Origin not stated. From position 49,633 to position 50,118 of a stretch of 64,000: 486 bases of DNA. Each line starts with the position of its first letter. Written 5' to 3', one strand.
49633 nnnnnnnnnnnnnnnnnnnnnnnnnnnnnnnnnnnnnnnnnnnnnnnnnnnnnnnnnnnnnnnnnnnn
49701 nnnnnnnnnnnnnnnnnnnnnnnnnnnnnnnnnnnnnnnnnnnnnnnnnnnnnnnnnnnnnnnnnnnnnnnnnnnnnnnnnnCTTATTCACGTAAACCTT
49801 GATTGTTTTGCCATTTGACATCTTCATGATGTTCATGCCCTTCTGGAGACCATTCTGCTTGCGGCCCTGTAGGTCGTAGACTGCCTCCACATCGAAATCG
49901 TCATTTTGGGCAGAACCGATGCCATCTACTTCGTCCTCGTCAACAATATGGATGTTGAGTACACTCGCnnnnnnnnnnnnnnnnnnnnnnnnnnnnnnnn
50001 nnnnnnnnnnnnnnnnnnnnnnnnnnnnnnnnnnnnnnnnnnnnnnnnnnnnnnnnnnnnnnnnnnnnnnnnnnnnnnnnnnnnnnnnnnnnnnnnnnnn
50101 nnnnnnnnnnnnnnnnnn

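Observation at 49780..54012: A T9SS-sorted beta-helix repeat protein embedded in the pilus operon and translationally coupled to a fimbrillin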

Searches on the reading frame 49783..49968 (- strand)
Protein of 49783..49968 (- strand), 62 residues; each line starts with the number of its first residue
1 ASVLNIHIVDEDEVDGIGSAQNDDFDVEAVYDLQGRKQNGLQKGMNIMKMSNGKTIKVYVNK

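Call 70: search_solved_structures(query=A4, max_evalue=10, show_alignments=0)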
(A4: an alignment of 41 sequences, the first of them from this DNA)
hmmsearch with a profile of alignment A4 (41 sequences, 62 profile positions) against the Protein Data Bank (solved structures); distinct sequences matched with E-value up to 10: 7.
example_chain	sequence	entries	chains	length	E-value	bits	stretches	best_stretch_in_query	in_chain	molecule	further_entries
8bbl_A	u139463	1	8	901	1.4e-08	37.7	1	14-62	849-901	Beta-N-acetylhexosaminidase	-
4kca_A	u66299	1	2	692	8e-07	32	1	15-60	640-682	Endo-1,5-alpha-L-arabinanase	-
7jvi_A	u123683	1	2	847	7.8e-05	25.7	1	19-59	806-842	Beta-helix domain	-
7pq4_A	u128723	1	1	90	0.00077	22.5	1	22-62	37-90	Arginine-specific cysteine proteinase (Arg-gingipain)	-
5hfs_A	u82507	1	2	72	0.0011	22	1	22-62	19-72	Gingipain R2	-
5ag8_A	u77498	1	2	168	0.0034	20.4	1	22-62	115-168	GINGIPAIN R2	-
5ag9_A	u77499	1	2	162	0.013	18.6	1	22-62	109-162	Gingipain R2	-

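Call 80: find_homologous_proteins(query=A4, max_evalue=10)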
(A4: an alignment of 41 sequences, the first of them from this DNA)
Query A4 (41 sequences) (62 aa, profile of the alignment): 76 proteins with E <= 10 among 175 candidates.
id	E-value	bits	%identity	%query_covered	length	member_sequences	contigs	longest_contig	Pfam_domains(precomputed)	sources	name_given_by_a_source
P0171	6.9e-18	82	60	48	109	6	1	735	-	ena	-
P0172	5.1e-16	76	60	48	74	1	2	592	-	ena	-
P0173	7.6e-16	75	60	48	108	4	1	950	-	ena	-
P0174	1.1e-15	75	58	50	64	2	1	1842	-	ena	-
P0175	1.6e-15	74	60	48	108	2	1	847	-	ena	-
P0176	1.4e-13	68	44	73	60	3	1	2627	-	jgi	jgi:hypothetical protein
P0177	2.0e-13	68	44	73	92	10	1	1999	-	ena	-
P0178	4.0e-13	67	44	73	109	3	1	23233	-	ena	-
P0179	5.6e-13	66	47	73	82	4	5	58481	-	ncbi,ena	-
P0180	2.0e-12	64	44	73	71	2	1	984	-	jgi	jgi:hypothetical protein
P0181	2.0e-12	64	44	73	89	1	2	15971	-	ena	-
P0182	2.1e-12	64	44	73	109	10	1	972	-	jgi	jgi:hypothetical protein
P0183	2.5e-12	64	34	98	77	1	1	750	-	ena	-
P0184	2.9e-12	64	44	73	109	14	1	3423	-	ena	-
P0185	7.2e-12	63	36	89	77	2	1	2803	-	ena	-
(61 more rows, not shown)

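Call 86: search_protein_representatives(alignment_id=A5)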
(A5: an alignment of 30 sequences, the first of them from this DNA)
Query: 30 sequences, 58 profile positions. Proteins with E-value up to 0.001 (for the whole library): 72916; up to 1e-10: 6795; up to 1e-30: 0. The best 150 are listed.
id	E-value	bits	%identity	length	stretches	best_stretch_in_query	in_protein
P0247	5.4e-19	83.8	-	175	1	4-58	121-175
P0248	1.3e-17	79.4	-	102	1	2-58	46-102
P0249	2.3e-17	78.6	-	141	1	3-58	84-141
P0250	2.8e-17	78.4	-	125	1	4-58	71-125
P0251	3.3e-17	78.1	-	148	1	3-58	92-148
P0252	3.4e-17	78.1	-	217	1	2-58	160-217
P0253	3.8e-17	77.9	-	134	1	2-58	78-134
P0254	4.4e-17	77.7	-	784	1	3-58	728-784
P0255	4.4e-17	77.7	-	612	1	2-58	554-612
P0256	5.9e-17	77.3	-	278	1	2-58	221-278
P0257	6.2e-17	77.2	-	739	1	3-58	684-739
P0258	7.6e-17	77.0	-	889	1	3-58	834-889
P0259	8.0e-17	76.9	-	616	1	3-58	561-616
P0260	9.3e-17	76.7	-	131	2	9-58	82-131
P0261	1.0e-16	76.6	-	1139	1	3-58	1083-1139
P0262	1.1e-16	76.4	-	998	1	3-58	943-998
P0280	3.4e-16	74.9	-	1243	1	3-58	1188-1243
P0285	4.3e-16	74.6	-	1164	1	5-58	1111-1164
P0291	5.1e-16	74.3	-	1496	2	4-58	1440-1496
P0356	2.4e-15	72.2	-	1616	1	4-58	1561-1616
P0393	4.7e-15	71.2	-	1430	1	2-58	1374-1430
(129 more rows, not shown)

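Call 88: search_protein_families(library=pfam, alignment_id=A6, max_evalue=0.001)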
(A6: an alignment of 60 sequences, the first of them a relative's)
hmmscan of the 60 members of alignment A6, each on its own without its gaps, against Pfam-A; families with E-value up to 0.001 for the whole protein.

A. member 1, P0254 (784 aa): 0 families

B. families by the number of members that match (of 60 scanned): 30 families (the first 25 are shown)
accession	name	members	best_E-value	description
PF13290.12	CHB_HEX_C_1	12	5.9e-23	Chitobiase/beta-hexosaminidase C-terminal domain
PF13287.12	Fn3_assoc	12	6.8e-19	Fn3 associated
PF13306.12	LRR_5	4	4.2e-110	BspA type Leucine rich repeat region (6 copies)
PF13855.12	LRR_8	4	2e-14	Leucine rich repeat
PF18998.6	Flg_new_2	4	2.8e-14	Divergent InlB B-repeat domain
PF02368.24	Big_2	4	6.3e-07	Bacterial Ig-like domain (group 2)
PF00754.31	F5_F8_type_C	3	5.1e-28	F5/8 type C domain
PF09479.16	Flg_new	3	3.6e-13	Listeria-Bacteroides repeat domain (List_Bact_rpt)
PF22633.2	F5_F8_type_C_2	2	6.3e-25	NedA-like, galactose-binding domain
PF13927.12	Ig_3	2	2.9e-08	Immunoglobulin domain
PF05725.18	FNIP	2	1.6e-06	FNIP Repeat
PF23952.1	LRR_EndoS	2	1.1e-05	Endo-beta-N-acetylglucosaminidase EndoS LRR domain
PF21461.3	HL_N-beta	2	0.00019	Hyaluronate lyase, N-terminal beta-sheet domain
PF07554.19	FIVAR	2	0.00023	FIVAR domain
PF00041.27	fn3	1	1.9e-22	Fibronectin type III domain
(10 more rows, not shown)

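Call 89: search_protein_families(library=ncbifam, alignment_id=A6, max_evalue=0.01)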
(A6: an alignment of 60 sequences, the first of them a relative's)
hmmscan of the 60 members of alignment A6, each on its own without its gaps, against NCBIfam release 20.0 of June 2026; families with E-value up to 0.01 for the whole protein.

A. member 1, P0254 (784 aa): 0 families

B. families by the number of members that match (of 60 scanned): 15 families
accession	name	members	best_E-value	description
NF047961.1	adhesin_HupY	4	4e-34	leucine-rich repeat adhesin HupY/LrrG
NF045861.1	glide_Gli349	4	6.9e-23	gliding machinery surface structure protein Gli349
TIGR02167.2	Liste_lipo_26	4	9.4e-11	PARCEL repeat-containing surface protein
TIGR02543.1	List_Bact_rpt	2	6e-05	TIGR02543 family repeat protein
NF012200.0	choice_anch_D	1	6.4e-20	choice-of-anchor D domain-containing protein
NF038128.1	choice_anch_J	1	2.3e-10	choice-of-anchor J domain-containing protein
NF033679.1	DNRLRE_dom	1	7.2e-09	DNRLRE domain-containing protein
NF033627.3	intimin_all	1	4.1e-06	intimin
NF046096.1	ABUW_2363_fam_LP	1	0.00052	ABUW_2363 family tetratricopeptide repeat lipoprotein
NF047619.1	NADase_discoid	1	0.0018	NADase-type glycan-binding domain-containing protein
NF006510.0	PRK08947.1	1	0.0048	acetyl-CoA C-acyltransferase FadA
TIGR01925.2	spIIAB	1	0.0051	anti-sigma F factor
NF005176.1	PRK06655.1-1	1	0.0073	flagellar hook assembly protein FlgD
TIGR02445.1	fadA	1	0.0084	acetyl-CoA C-acyltransferase FadA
NF042962.1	DUF499_antiphage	1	0.0085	anti-phage-associated DUF499 domain-containing protein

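Call 90: list_cluster_members(proteins=[P0254, P0255, P0258, P0261, P0262, P0280, P0285, P0291, P0356, P0393])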
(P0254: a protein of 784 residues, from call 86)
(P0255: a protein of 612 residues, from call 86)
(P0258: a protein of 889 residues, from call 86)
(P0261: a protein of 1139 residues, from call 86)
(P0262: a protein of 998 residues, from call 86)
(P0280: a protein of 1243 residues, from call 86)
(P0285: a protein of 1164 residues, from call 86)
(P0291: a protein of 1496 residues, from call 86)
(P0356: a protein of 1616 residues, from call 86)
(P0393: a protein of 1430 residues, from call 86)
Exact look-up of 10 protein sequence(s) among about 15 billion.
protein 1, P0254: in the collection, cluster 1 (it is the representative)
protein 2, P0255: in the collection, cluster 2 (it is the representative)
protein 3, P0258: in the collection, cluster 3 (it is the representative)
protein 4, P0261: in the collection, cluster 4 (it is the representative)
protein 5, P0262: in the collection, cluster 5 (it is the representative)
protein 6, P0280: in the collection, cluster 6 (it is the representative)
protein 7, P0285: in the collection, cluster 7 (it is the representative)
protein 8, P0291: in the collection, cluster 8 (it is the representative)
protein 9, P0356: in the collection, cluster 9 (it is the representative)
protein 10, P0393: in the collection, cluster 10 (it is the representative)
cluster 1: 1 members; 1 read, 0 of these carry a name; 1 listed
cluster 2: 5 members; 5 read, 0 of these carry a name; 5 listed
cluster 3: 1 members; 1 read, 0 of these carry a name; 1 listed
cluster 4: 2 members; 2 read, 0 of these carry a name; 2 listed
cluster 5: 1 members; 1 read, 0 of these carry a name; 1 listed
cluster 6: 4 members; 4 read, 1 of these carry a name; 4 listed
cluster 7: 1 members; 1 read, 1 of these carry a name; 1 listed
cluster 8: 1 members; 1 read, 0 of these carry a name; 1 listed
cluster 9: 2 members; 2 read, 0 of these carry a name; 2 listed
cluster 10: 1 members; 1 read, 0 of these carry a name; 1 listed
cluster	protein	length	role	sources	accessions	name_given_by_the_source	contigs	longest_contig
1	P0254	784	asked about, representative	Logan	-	-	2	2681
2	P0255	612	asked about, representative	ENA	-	-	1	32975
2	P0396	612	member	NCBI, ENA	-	-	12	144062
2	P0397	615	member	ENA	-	-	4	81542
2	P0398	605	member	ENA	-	-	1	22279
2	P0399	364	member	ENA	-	-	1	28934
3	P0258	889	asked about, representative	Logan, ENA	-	-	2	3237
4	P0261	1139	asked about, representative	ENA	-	-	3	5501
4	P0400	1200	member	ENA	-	-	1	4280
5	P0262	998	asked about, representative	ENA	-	-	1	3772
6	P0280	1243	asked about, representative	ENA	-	-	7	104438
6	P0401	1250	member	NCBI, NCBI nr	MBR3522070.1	MAG: hypothetical protein IKN75_06065 [Prevotella sp.] | hypothetical protein [Prevotella sp.]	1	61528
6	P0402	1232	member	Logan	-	-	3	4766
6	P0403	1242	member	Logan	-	-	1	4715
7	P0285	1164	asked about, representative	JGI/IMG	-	hypothetical protein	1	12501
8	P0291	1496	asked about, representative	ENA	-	-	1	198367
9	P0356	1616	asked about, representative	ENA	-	-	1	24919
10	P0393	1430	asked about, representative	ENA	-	-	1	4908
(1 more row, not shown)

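Call 94: search_protein_families(library=ncbifam, alignment_id=A4, max_evalue=10)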
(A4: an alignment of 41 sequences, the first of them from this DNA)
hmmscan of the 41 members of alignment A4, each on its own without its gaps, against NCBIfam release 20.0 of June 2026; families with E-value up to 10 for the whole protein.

A. member 1, seq(62 aa): 0 families

B. families by the number of members that match (of 41 scanned): 10 families
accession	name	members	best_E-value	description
TIGR04183.1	Por_Secre_tail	7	0.0014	T9SS type A sorting domain-containing protein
TIGR00700.1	GABAtrnsam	2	0.0072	4-aminobutyrate--2-oxoglutarate transaminase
NF005692.0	PRK07495.1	1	0.0014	4-aminobutyrate--2-oxoglutarate transaminase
NF047815.1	LIC10124_lipo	1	0.0019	LIC10124 family lipoprotein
TIGR01149.1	mtrG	1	0.0051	tetrahydromethanopterin S-methyltransferase subunit MtrG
TIGR04407.1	LptF_YjgP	1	0.0082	LPS export ABC transporter permease LptF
TIGR04035.1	glucan_65_rpt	1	0.0097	glucan-binding repeat-containing protein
TIGR01643.1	YD_repeat_2x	1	0.019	YD repeat-containing protein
NF007981.1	PRK10708.1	1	0.066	protein DsrB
NF002386.0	PRK01402.1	1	0.092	Hsp33 family molecular chaperone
